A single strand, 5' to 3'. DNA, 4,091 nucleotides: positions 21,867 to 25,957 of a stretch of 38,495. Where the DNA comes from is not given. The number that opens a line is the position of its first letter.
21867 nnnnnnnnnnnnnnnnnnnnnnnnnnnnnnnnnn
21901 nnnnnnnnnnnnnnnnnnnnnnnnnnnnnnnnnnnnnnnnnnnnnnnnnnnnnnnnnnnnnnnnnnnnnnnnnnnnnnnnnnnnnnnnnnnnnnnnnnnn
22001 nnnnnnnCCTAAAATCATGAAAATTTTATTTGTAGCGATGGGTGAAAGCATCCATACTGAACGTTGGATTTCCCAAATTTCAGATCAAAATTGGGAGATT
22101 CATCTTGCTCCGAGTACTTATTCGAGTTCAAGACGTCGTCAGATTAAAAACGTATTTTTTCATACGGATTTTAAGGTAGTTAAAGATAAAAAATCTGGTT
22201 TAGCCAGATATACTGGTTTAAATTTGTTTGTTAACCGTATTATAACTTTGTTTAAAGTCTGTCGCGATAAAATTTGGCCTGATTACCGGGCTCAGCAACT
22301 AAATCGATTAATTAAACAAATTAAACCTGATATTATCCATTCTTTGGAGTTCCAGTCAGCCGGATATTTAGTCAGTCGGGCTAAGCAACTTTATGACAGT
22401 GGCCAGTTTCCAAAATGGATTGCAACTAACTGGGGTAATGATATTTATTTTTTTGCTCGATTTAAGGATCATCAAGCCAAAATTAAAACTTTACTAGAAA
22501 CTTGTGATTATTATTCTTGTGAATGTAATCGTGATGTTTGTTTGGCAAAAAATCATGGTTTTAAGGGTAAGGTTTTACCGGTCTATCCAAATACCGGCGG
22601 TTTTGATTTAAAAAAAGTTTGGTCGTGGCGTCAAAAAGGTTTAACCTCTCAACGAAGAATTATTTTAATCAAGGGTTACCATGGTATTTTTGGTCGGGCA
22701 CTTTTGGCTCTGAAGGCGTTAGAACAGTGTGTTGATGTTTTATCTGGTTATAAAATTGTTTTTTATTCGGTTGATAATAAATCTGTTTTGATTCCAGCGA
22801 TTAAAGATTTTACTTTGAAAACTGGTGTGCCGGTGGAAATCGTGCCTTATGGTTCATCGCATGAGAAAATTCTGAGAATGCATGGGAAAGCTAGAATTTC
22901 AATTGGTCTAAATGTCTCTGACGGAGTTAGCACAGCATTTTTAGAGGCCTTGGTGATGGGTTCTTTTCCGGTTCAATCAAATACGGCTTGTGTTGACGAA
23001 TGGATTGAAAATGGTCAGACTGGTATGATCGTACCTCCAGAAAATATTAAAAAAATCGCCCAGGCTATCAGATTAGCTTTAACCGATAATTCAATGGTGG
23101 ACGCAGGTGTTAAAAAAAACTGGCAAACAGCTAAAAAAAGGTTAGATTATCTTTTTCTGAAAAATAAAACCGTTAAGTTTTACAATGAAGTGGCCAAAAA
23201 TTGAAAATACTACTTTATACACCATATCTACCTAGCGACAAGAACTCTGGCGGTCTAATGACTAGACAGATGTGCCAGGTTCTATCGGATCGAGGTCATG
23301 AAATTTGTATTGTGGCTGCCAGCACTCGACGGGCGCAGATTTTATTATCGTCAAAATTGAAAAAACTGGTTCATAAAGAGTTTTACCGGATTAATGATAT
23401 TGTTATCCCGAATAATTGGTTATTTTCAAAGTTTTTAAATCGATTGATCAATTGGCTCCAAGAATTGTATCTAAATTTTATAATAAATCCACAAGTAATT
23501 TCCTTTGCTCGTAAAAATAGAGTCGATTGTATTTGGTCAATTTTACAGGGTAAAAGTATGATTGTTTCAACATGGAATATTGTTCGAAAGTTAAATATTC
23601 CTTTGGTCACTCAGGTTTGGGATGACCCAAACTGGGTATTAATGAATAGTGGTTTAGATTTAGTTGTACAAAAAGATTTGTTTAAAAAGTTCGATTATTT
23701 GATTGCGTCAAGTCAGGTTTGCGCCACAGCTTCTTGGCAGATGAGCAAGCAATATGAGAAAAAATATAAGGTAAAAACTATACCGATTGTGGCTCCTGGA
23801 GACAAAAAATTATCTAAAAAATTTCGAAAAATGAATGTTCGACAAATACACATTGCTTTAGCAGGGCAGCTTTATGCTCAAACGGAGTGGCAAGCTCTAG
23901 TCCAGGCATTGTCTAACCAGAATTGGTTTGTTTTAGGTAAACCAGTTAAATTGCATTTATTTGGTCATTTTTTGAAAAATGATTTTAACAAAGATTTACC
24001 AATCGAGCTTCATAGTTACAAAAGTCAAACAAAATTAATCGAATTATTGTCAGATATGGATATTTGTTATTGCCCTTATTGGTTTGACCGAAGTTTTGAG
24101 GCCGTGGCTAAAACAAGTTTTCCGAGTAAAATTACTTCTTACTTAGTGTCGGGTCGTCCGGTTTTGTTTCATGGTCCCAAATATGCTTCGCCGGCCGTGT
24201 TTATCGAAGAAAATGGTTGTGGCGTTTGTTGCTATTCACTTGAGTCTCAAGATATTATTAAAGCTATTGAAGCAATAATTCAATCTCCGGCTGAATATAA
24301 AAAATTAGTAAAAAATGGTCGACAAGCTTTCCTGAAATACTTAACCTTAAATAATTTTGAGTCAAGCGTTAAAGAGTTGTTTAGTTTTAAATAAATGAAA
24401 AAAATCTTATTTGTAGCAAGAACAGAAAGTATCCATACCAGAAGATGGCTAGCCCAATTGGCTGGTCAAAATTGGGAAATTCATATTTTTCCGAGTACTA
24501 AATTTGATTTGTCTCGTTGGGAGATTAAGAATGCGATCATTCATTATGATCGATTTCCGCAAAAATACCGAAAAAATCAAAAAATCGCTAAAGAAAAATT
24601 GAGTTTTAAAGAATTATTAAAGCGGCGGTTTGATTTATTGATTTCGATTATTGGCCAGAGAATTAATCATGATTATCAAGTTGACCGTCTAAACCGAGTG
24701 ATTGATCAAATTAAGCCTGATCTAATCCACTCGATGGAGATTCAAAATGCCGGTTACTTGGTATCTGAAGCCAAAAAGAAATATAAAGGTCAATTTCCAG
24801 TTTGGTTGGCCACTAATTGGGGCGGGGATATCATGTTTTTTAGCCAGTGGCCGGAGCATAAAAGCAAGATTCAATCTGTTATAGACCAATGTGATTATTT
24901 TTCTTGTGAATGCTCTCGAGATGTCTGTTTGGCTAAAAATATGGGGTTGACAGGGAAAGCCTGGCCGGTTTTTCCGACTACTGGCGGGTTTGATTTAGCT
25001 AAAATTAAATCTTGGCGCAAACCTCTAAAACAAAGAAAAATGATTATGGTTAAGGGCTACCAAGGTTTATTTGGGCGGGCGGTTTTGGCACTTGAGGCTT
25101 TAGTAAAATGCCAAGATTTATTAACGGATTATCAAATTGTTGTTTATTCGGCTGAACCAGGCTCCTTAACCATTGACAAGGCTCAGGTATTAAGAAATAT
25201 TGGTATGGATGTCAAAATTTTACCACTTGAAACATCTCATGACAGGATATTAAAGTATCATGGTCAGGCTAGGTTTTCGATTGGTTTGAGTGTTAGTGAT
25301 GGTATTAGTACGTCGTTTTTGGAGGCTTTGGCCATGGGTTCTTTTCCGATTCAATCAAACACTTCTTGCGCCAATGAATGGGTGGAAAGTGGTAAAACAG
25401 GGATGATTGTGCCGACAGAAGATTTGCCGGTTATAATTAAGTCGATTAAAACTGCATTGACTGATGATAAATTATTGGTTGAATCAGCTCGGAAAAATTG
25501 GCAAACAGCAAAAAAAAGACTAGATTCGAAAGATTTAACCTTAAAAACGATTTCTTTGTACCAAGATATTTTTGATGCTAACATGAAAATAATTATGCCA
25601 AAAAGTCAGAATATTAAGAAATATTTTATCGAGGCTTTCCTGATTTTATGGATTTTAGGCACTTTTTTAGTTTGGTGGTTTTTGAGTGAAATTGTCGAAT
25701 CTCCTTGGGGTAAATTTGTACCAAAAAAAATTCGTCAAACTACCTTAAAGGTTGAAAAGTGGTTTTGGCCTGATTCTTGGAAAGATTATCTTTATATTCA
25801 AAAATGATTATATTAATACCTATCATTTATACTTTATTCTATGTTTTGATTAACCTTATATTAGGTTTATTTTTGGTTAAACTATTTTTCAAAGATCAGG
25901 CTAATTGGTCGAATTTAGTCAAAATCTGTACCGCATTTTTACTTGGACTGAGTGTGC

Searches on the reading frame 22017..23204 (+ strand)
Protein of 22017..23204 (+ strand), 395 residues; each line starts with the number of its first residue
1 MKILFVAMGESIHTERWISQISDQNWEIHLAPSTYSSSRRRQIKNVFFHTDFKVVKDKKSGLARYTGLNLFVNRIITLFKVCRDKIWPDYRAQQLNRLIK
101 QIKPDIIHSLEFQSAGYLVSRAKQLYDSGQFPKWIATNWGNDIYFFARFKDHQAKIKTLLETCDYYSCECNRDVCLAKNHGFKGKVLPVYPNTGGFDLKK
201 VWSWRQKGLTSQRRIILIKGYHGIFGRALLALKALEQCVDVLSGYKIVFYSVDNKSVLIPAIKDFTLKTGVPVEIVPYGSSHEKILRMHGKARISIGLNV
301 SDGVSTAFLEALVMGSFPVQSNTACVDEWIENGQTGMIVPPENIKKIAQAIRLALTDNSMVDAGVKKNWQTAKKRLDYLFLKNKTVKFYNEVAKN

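Call 37: search_protein_families(library=pfam, proteins=[window:22017-23204:+], max_evalue=0.00001)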
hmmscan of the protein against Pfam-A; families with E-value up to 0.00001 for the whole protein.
window:22017-23204:+ (395 aa): 3 families
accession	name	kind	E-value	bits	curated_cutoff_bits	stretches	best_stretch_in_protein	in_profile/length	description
PF13477.12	Glyco_trans_4_2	-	2.3e-16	60.7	23.4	1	92-154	63-123/139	Glycosyl transferase 4-like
PF00534.26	Glycos_transf_1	-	3.7e-09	36.8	26.4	1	273-360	75-161/172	Glycosyl transferases group 1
PF13692.12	Glyco_trans_1_4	-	2.8e-07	31.3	27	1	288-357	73-142/142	Glycosyl transferases group 1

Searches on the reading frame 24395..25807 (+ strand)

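Call 5: search_protein_families(library=ncbifam, proteins=[window:24395-25807:+])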
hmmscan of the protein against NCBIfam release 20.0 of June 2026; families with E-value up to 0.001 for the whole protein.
window:24395-25807:+ (470 aa): 8 families
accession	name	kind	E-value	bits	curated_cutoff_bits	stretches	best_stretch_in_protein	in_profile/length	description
TIGR03088.1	stp2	hypoth_equivalog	1.2e-10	41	409.05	1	216-391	203-372/374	TIGR03088 family PEP-CTERM/XrtA system glycosyltransferase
NF050063.1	ProtGlycPglJ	equivalog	3.9e-06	26.3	500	1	255-386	230-360/363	N-acetylgalactosamine-N,N'-diacetylbacillosaminyl-diphospho-undecaprenol 4-alpha-N-acetylgalactosaminyltransferase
NF041876.1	EPS_EpsE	equivalog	5.5e-06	25.9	400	1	282-377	286-381/389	exopolysaccharide biosynthesis GT4 family glycosyltransferase EpsE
TIGR03999.1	thiol_BshA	equivalog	7.5e-06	25.1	273.7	1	291-392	272-373/375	N-acetyl-alpha-D-glucosaminyl L-malate synthase BshA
NF038229.1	Glyco4_Geo_Pelo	equivalog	0.00017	20.7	400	0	282-392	228-336/338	GPMC system family 4 glycosyltransferase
NF047880.1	glyco_SdgA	exception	0.00017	20.3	800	1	285-378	383-477/488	serine-aspartate repeat adhesin O-glycosyltransferase SdgA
NF050056.1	ProtGlycPglH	equivalog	0.0002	20.5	600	1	229-390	194-351/354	GalNAc-alpha-(1->4)-GalNAc-alpha-(1->3)-diNAcBac-PP-undecaprenol alpha-1,4-N-acetyl-D-galactosaminyltransferase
TIGR04063.1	stp3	hypoth_equivalog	0.00028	19.9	442.05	0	309-394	312-393/397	TIGR04063 family PEP-CTERM/XrtA system glycosyltransferase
